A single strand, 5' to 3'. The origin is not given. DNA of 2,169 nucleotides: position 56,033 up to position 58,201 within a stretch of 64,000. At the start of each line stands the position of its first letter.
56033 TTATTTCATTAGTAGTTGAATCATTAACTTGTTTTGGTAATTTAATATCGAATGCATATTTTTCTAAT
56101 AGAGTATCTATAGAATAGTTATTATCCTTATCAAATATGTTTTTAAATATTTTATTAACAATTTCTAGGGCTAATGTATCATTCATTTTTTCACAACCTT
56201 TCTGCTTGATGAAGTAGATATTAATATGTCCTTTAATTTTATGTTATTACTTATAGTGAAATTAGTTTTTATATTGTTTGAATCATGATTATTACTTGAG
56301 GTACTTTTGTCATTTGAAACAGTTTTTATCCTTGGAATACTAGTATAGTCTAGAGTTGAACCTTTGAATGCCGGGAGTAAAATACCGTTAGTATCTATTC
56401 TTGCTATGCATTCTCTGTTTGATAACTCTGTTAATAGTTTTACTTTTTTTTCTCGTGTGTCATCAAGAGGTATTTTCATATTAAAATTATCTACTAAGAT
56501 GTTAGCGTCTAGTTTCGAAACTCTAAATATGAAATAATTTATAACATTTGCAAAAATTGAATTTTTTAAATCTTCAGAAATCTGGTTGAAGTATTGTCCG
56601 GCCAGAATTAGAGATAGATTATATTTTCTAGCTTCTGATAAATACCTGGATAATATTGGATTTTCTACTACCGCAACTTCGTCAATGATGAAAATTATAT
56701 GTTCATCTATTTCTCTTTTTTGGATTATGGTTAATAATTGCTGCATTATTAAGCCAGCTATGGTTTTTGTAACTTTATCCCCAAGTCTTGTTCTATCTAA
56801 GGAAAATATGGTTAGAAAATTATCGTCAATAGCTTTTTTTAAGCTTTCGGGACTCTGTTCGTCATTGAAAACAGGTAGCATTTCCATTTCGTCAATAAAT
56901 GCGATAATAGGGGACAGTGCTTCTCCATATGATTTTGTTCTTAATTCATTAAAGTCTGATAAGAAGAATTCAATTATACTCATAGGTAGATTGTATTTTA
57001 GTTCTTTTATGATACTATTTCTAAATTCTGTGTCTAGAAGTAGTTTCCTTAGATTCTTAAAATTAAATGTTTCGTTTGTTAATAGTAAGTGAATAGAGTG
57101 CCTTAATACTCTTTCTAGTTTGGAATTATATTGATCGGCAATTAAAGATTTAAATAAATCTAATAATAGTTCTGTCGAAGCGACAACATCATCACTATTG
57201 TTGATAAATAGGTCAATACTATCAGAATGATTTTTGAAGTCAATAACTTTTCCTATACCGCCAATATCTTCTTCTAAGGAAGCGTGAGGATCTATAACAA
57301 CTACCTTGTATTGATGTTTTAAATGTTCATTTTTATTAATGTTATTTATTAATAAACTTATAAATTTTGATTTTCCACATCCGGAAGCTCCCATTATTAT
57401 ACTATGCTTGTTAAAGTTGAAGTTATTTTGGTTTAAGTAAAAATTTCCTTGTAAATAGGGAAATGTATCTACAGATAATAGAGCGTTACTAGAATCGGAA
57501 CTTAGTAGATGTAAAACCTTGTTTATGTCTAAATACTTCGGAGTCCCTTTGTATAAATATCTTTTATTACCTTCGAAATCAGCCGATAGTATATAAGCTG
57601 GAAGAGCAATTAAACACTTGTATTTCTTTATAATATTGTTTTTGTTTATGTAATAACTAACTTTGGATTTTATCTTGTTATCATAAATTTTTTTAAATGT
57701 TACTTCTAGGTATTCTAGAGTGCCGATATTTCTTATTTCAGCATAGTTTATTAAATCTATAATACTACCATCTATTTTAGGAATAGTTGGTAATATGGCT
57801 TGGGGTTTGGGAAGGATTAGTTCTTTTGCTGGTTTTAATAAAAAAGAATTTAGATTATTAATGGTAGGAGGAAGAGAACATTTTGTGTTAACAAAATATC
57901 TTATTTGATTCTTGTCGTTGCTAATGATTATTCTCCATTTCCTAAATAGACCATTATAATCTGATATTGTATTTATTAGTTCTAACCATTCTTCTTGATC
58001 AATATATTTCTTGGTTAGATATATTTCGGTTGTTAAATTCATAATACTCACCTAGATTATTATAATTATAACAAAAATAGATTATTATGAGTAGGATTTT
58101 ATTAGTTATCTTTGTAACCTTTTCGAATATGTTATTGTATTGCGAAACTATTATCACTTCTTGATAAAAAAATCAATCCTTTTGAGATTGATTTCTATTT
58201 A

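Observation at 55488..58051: Translationally coupled HerA/FtsK-like ATPase plus Cys-rich repeat protein: candidate two-gene defence or DNA-handling module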

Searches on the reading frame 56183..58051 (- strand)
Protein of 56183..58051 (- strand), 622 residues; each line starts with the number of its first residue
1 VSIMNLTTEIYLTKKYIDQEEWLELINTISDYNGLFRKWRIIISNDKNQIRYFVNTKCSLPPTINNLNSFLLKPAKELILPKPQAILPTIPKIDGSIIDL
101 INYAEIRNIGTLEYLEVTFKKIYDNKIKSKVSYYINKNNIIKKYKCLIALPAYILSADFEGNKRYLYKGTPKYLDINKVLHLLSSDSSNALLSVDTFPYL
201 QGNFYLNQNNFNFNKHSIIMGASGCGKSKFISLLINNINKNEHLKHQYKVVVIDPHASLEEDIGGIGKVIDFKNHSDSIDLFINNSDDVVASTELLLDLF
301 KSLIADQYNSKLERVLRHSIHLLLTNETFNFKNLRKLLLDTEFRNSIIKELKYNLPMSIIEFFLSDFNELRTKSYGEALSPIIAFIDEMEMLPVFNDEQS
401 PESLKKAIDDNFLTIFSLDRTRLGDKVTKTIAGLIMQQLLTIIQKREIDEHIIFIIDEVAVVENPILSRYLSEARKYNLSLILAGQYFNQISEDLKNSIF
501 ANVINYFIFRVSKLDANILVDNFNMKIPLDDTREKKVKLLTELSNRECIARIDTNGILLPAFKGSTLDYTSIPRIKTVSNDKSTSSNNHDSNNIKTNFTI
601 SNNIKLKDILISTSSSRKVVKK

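Call 4: search_protein_families(library=pfam, proteins=[window:56183-58051:-], max_evalue=0.01)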
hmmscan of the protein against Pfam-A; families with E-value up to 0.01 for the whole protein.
window:56183-58051:- (622 aa): 9 families
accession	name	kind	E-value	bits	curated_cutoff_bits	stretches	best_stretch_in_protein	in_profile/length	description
PF10412.15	TrwB_AAD_bind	-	7.1e-07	28.9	20.5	1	214-514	15-313/387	Type IV secretion-system coupling protein DNA-binding domain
PF01935.23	DUF87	-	1.4e-06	29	23.2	1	213-257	22-62/220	Helicase HerA, central domain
PF13401.12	AAA_22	-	3.8e-05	24.5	27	0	216-323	7-79/130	AAA domain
PF12696.13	TraG-D_C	-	0.0012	19.2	22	1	452-512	2-67/126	TraM recognition site of TraD and TraG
PF13173.12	AAA_14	-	0.0026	18.2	27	0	413-498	32-110/129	AAA domain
PF12775.13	AAA_7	-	0.0041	17.1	25.8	0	205-246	24-65/181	P-loop containing dynein motor region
PF13245.12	AAA_19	-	0.0084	16.7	25.1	0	215-255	12-51/134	AAA domain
PF13604.12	AAA_30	-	0.0084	16.3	27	0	428-486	70-124/191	AAA domain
PF01580.24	FtsK_SpoIIIE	-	0.0099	15.8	24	0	196-255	22-79/221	FtsK/SpoIIIE family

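Call 5: search_protein_families(library=padloc, proteins=[window:56183-58051:-], max_evalue=0.1)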
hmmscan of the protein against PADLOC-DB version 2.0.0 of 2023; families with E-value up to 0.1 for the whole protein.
window:56183-58051:- (622 aa): 8 families
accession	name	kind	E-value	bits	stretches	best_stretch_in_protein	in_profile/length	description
PDLC04140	mad8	-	2.1e-15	55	1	210-511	23-253/314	mads_8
PDLC04105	HerA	-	2.8e-08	30.8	1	203-274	156-222/576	-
PDLC04102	HerA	-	9.7e-05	18.9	1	210-254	172-217/654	-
PDLC04106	HerA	-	0.00068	16.3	0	210-254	171-216/667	-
PDLC04099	HerA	-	0.00096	16.5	1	202-257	158-208/214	-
PDLC02185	HerA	-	0.0014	15.4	1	214-243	164-193/585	-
PDLC04107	HerA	-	0.0022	15.1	1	178-256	132-207/306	-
PDLC04100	HerA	-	0.011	12.5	1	213-241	162-190/580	-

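Call 6: search_protein_families(library=ncbifam, proteins=[window:56183-58051:-], max_evalue=0.01)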
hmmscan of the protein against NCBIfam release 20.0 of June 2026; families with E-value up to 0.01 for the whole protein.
window:56183-58051:- (622 aa): 3 families
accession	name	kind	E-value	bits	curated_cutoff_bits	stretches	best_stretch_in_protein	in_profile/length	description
TIGR03925.1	T7SS_EccC_b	equivalog_domain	1.9e-05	23.1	346.55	1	210-273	357-418/564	type VII secretion protein EccCb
TIGR00929.1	VirB4_CagE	subfamily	3.3e-05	22.3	643.1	1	203-532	427-719/792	VirB4 family type IV secretion/conjugal transfer ATPase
NF041065.1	DpdH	equivalog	0.0029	16.1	450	1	219-350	71-200/1014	protein DpdH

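Call 7: search_protein_families(library=phrogs, proteins=[window:56183-58051:-], max_evalue=0.01)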
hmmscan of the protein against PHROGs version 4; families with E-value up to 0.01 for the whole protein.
window:56183-58051:- (622 aa): 2 families
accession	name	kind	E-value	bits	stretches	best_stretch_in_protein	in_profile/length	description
phrog_5156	-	unknown function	2e-21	76.8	1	117-524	318-735/824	-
phrog_7035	-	unknown function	5.8e-07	29.2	1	213-550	210-592/969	-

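Call 9: find_homologous_proteins(query=window:56183-58051:-)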
Query window:56183-58051:- (622 aa): 2094 proteins with E <= 0.001 among 8000 candidates; the best 120 are listed.
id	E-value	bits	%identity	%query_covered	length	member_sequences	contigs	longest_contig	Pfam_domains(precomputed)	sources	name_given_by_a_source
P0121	0.0e+0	1334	100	100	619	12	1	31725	PF10412.16,PF01935.24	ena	-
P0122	0.0e+0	1071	79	100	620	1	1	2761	PF10412.16,PF01935.24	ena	-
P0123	0.0e+0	1071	78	100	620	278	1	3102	PF10412.16,PF01935.24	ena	-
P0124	0.0e+0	1069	78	100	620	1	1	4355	PF10412.16,PF01935.24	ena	-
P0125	0.0e+0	1066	78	100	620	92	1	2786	PF10412.16,PF01935.24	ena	-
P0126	0.0e+0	1066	78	99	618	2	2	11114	PF10412.16,PF01935.24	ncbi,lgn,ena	-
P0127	0.0e+0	1065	78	100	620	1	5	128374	PF10412.16,PF01935.24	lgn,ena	-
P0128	0.0e+0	1063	77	100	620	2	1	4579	PF10412.16,PF01935.24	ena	-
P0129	0.0e+0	1059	78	100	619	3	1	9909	PF10412.16,PF01935.24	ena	-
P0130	0.0e+0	1059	77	99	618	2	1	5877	PF10412.16,PF01935.24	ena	-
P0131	0.0e+0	1055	78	100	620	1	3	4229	PF10412.16,PF01935.24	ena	-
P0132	0.0e+0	1053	77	99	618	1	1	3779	PF10412.16,PF01935.24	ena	-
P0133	0.0e+0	1052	77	99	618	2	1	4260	PF10412.16,PF01935.24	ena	-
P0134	0.0e+0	1051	77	99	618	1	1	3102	PF10412.16,PF01935.24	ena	-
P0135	0.0e+0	1050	77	99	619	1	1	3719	PF10412.16,PF01935.24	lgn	-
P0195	0.0e+0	1021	75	100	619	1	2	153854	PF10412.16,PF01935.24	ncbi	-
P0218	1.6e-298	1009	75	100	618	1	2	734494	PF10412.16,PF01935.24,PF13401.13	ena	-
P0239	1.4e-296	1003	74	99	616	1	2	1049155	PF01935.24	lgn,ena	-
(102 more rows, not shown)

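Call 13: find_encoding_contigs(protein=P0195, flank=8000, max_places=3)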
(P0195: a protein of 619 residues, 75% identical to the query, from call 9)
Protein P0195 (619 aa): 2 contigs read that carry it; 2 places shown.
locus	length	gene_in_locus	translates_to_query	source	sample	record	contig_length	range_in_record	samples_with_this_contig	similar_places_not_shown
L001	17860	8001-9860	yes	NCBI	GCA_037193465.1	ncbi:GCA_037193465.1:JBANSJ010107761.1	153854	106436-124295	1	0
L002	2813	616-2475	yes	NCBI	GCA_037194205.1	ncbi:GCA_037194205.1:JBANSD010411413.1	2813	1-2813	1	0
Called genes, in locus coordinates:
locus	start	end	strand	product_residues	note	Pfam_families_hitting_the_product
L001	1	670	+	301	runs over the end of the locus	PF07859:Abhydrolase_3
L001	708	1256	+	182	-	PF06210:DUF1003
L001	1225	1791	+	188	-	-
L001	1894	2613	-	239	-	PF03009:GDPD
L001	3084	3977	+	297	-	PF02811:PHP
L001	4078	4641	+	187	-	PF13302:Acetyltransf_3, PF00583:Acetyltransf_1 (weak)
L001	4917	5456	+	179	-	PF01928:CYTH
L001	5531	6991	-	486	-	-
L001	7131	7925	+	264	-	PF00165:HTH_AraC (faint), PF12833:HTH_18, PF06445:GyrI-like, PF14526:Cass2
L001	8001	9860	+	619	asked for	PF01935:DUF87 (weak), PF10412:TrwB_AAD_bind (faint)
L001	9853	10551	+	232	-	-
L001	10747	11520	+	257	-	PF01966:HD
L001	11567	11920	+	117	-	PF04266:ASCH (faint)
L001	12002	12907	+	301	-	PF01636:APH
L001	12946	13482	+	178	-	PF13563:2_5_RNA_ligase2 (weak)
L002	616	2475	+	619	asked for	PF01935:DUF87 (weak), PF10412:TrwB_AAD_bind (faint)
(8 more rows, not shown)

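Call 14: find_encoding_contigs(protein=P0239, flank=8000, max_places=3)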
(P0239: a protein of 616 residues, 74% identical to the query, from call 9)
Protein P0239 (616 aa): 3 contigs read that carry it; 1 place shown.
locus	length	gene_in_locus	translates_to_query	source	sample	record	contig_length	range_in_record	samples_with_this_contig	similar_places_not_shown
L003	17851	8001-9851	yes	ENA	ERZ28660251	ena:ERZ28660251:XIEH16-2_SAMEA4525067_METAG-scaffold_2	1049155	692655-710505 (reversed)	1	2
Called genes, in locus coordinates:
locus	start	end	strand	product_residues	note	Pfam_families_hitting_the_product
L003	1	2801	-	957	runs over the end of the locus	-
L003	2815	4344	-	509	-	PF05621:TniB (faint), PF13191:AAA_16 (weak), PF20703:nSTAND1 (weak), PF00004:AAA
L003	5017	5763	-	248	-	-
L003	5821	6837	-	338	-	PF11187:Mbeg1-like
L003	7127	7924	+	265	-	PF00165:HTH_AraC (faint), PF12833:HTH_18, PF06445:GyrI-like, PF14526:Cass2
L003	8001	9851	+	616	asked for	PF01935:DUF87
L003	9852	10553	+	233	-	-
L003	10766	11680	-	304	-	PF02558:ApbA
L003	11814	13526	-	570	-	PF00664:ABC_membrane, PF00005:ABC_tran, PF02463:SMC_N, PF09818:ABC_ATPase (faint), PF13304:AAA_21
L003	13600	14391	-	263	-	PF12833:HTH_18, PF00165:HTH_AraC (weak), PF14526:Cass2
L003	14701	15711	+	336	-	-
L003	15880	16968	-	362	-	PF08719:NADAR, PF01966:HD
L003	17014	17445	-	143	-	PF00300:His_Phos_1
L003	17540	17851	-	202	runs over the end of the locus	PF01966:HD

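Call 15: find_encoding_contigs(protein=P0218, flank=8000, max_places=3)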
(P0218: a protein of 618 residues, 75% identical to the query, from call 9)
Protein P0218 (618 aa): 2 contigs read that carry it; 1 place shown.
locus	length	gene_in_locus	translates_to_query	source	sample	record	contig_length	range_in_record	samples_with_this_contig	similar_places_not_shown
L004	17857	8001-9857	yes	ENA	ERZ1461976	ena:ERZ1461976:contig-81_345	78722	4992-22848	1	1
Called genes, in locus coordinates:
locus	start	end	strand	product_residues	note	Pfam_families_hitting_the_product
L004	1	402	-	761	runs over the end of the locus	PF00773:RNB, PF00575:S1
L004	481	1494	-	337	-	PF00877:NLPC_P60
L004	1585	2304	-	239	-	PF03372:Exo_endo_phos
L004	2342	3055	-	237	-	PF13353:Fer4_12, PF04055:Radical_SAM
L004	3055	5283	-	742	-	PF02901:PFL-like, PF01228:Gly_radical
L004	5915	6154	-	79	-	-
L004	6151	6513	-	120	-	-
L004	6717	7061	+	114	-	-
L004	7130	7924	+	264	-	PF00165:HTH_AraC (faint), PF12833:HTH_18, PF06445:GyrI-like, PF14526:Cass2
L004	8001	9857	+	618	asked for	PF01935:DUF87 (weak), PF10412:TrwB_AAD_bind (faint), PF13401:AAA_22 (faint)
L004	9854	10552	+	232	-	-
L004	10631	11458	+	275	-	PF02811:PHP (weak)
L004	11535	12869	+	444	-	-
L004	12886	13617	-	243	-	PF01416:PseudoU_synth_1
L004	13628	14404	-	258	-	-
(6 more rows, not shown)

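Call 42: search_solved_structures(query=A3, max_evalue=1)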
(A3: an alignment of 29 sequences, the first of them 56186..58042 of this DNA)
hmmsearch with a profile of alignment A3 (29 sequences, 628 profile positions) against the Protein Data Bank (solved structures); distinct sequences matched with E-value up to 1: 55.
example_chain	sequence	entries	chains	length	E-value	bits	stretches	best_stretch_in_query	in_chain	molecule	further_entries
4nh0_A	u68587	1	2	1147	2.9e-06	29.4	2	216-253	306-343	Cell divisionFtsK/SpoIIIE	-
8wiv_A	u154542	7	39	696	9.1e-06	27.7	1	213-282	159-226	Helicase HerA central domain-containing protein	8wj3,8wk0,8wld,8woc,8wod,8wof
8xau_A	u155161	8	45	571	2.1e-05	26.5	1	213-264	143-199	ATP-binding protein | HerA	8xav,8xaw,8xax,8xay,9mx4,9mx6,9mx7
8ziq_M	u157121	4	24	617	0.0017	20.2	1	213-260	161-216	HerA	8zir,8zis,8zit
2nq2_C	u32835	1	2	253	0.0072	18.1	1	195-235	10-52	Hypothetical ABC transporter ATP-binding protein HI1470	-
9qks_G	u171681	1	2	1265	0.0084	17.9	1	182-253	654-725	ESX secretion system protein YukB,Green fluorescent protein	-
1gl6_A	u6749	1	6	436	0.011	17.6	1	215-289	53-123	ATPASE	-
1e9r_A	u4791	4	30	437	0.011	17.6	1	215-289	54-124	CONJUGAL TRANSFER PROTEIN TRWB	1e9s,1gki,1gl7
7y18_A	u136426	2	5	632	0.029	16.1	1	178-241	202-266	Polynucleotide 5'-hydroxyl-kinase GRC3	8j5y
4n1a_A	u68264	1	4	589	0.041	15.6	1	210-258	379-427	Cell divisionFtsK/SpoIIIE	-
1yu9_A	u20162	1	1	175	0.046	15.5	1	208-242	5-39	GTP-binding protein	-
2eyu_A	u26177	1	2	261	0.065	15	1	218-254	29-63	twitching motility protein PilT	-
8j4u_M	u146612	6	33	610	0.081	14.7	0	214-269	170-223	Nucleoside triphosphate hydrolase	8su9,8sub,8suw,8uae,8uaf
2ius_A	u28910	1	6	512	0.082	14.6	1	216-256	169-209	DNA TRANSLOCASE FTSK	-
2bmd_A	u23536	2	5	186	0.086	14.6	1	209-242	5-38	RAS-RELATED PROTEIN RAB4A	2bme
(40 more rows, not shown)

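Call 60: predict_structure(alignment_id=A4)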
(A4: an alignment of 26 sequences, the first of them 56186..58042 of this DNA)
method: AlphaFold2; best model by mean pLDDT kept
length: 619 residues; sequences in the alignment: 26
mean_pLDDT: 62.5   pTM: 0.38
mean pLDDT of the five models: 62.5, 59.7, 53.7, 50.7, 47.9
residues with pLDDT >= 90: 10; 70-90: 227; 50-70: 209; < 50: 173
segments of 3 or more residues with pLDDT < 50: 166-195, 197-209, 211-223, 272-274, 276-283, 388-398, 461-485, 504-507, 541-545, 559-619
pLDDT, mean of each block of 10 residues (from residue 1): 78 84 86 88 82 77 69 79 66 79 79 87 82 83 75 75 52 39 38 45 44 43 55 64 71 69 63 47 55 62 77 84 70 83 82 82 80 78 57 41 69 70 58 58 62 59 44 43 50 56 53 64 64 65 51 55 27 30 29 33 44 35
secondary structure, 60 per line:
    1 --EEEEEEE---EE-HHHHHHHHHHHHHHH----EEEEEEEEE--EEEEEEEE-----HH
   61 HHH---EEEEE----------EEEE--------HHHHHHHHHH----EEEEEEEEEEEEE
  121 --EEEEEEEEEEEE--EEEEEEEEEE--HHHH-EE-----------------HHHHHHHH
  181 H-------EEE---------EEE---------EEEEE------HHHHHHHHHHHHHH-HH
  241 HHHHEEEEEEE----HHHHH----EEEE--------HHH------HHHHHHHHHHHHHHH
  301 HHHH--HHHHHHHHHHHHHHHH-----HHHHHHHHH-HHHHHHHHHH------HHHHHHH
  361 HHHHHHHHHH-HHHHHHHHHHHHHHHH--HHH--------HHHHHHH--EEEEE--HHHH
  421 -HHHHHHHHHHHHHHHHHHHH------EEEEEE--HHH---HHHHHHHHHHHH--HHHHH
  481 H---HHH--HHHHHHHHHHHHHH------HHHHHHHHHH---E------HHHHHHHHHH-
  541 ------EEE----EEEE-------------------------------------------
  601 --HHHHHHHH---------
elements in order: E3-9 H16-30 E35-43 E46-53 H59-63 E67-71 E82-85 H94-103 E108-120 E123-134 E137-146 H149-152 H173-181 E189-191 E201-203 E213-217 H224-237 H239-244 E245-251 H256-260 E265-268 H286-304 H307-322 H328-336 H338-347 H354-370 H372-387 H401-407 E410-414 H417-420 H422-441 E448-453 H462-473 H476-481 H490-503 H510-519 H530-539 E547-549 E554-557 H603-610

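Call 63: search_dna_similar(query=window:56186-58042:-, collection=phages, mode=protein, max_evalue=0.001, max_rows=12)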
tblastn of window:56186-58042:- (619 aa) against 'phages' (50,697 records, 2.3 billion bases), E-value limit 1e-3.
No match.

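Call 65: fold_search(model_id=the predicted structure, library=pdb)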
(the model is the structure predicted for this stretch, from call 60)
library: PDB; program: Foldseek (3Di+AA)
matches with E <= 10: 277; with E <= 0.001: 0
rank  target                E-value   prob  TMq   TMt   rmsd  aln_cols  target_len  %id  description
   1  8wod_D                1.3e-03  0.97  0.26  0.31  16.2       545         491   11  Cryo-EM structure of SIR2/HerA complex (released 2024-09-11)
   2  8suw_P                2.5e-03  0.82  0.20  0.22  16.1       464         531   12  E. coli SIR2-HerA complex (dodecamer SIR2 bound 4 protomers of HerA) (released 2024-03-27)
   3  4ag5_B                3.2e-03  1.00  0.31  0.47   9.8       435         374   12  Structure of VirB4 of Thermoanaerobacter pseudethanolicus (released 2012-07-04)
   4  8wod_O                9.6e-03  0.92  0.30  0.33  15.6       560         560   10  Cryo-EM structure of SIR2/HerA complex (released 2024-09-11)
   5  8wof_D                1.4e-02  0.77  0.27  0.30  16.1       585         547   10  Cryo-EM structure of SIR2/HerA complex (released 2024-09-11)
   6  4ag6_B                1.7e-02  0.99  0.32  0.48  10.0       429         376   13  Structure of VirB4 of Thermoanaerobacter pseudethanolicus (released 2012-07-04)
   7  8ziq_O                2.0e-02  0.57  0.26  0.28  15.8       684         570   11  HerA-DUF4297 complex with DNA (released 2025-03-12)
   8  8wiv_O                5.1e-02  0.66  0.30  0.29  15.5       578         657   13  Cryo-EM structure of a bacterial protein (released 2024-09-11)
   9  9esh_N                1.0e-01  0.18  0.13  0.07  25.1       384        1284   14  Structure of a B-state intermediate committed to discard (Bd-I state) (released 2024-12-25)
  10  3wfo_B                1.2e-01  0.04  0.07  0.09  31.0       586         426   10  tRNA processing enzyme (apo form 1) (released 2014-01-01)
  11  4ag5_C                1.3e-01  0.97  0.25  0.50   8.8       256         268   14  Structure of VirB4 of Thermoanaerobacter pseudethanolicus (released 2012-07-04)
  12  3i0t_B                2.7e-01  0.44  0.10  0.27   6.8       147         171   11  Sulfur-SAD at long wavelength: Structure of BH3703 from Bacillus halodurans (released 2009-07-14)
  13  1uaa_B                3.2e-01  0.14  0.13  0.13  16.4       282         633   12  E. COLI REP HELICASE/DNA COMPLEX (released 1998-07-09)
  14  3wfp_A                6.7e-01  0.02  0.07  0.09  30.1       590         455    9  tRNA processing enzyme (apo form 2) (released 2014-01-01)
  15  8guo_A                7.0e-01  0.23  0.10  0.28  12.5       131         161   14  Crystal structure of the nuclease domain of EsaD in complex with EsaG from Staphylococcus aureus (released 2022-11-09)
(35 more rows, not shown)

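Call 66: search_dna_similar(query=window:56186-58042:-, collection=plasmids, mode=protein, max_evalue=0.001, max_rows=10)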
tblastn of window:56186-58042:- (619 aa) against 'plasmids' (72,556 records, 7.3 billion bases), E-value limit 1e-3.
Records with a match: 31; places in all: 31; records where one place covers at least 80% of the query: 0.
Best place of each record, by identity: <60% 31.
By first word of the organism name: Staphylococcus 19; Sulfolobus 2; Macrococcus 2; Mammaliicoccus 2; Bacillus 2; Thermococcus 1; Sulfitobacter 1; Rhodococcus 1; Streptomyces 1.
By predicted mobility (MOB-suite, as given by PLSDB): non-mobilizable 30; conjugative 1.
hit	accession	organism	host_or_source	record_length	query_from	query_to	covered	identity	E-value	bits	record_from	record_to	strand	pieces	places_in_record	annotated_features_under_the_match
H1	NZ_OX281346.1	Thermococcus nautili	-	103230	212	512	49%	27.3%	8e-7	60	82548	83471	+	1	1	ATP-binding protein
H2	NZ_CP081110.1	Sulfitobacter mediterraneus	-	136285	212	564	57%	23.0%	2e-18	97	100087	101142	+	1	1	type IV secretion system DNA-binding domain-containing protein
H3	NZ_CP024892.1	Rhodococcus ruber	cell culture,activated sludge from ...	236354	212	524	51%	23.2%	1e-9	70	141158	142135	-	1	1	DUF87 domain-containing protein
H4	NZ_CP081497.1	Streptomyces sp. BHT-5-2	whole organism,plant soil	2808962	213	516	49%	22.9%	3e-9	68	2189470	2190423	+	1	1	none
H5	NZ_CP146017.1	Sulfolobus tengchongensis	-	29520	212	513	49%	22.8%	2e-4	52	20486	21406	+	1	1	type IV secretion system DNA-binding domain-containing protein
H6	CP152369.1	Sulfolobus tengchongensis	-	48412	212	513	49%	22.7%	2e-4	52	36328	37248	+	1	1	type IV secretion system DNA-binding domain-containing protein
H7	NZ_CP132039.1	Staphylococcus aureus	Homo sapiens,sputum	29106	212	507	48%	22.5%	4e-5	54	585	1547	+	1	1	none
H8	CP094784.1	Staphylococcus aureus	Camel,Pus swab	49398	212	507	48%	22.2%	8e-5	54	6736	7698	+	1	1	hypothetical protein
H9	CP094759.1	Staphylococcus aureus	Camel,Pus swab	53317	212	507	48%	22.2%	8e-5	54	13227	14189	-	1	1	hypothetical protein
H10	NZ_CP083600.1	Macrococcus armenti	whole genome sequence,skin of a pig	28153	212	507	48%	22.2%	2e-4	52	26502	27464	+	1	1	hypothetical protein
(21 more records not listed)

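Call 77: search_protein_families(library=padloc, alignment_id=A5, max_evalue=0.00001)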
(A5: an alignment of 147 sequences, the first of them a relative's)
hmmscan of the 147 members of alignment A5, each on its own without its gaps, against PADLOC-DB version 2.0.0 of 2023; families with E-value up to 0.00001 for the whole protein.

A. member 1, L001:5534-7000:- (489 aa): 0 families

B. families by the number of members that match (of 147 scanned): 123 families (the first 25 are shown)
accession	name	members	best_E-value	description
PDLC04135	mad3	6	1.3e-70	mads_3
PDLC04140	mad8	5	4.6e-13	mads_8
PDLC02980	AriA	4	6.7e-12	-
PDLC04353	PDC-M04A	3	2.2e-21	-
PDLC04354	PDC-M04A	3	9.8e-10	-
PDLC02914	ATPase-Toprim_I-B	3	2e-09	-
PDLC04899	PDC-S07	2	6.6e-17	-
PDLC04965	PDC-S23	1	1.8e-121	-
PDLC04963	PDC-S23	1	4.3e-117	-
PDLC04964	PDC-S23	1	5.8e-101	-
PDLC04842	PDC-S04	1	1.5e-85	-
PDLC04841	PDC-S04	1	5.6e-75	-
PDLC04854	PDC-S05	1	5.6e-65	-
PDLC04879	PDC-S05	1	2.4e-51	-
PDLC04848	PDC-S05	1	3.9e-50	-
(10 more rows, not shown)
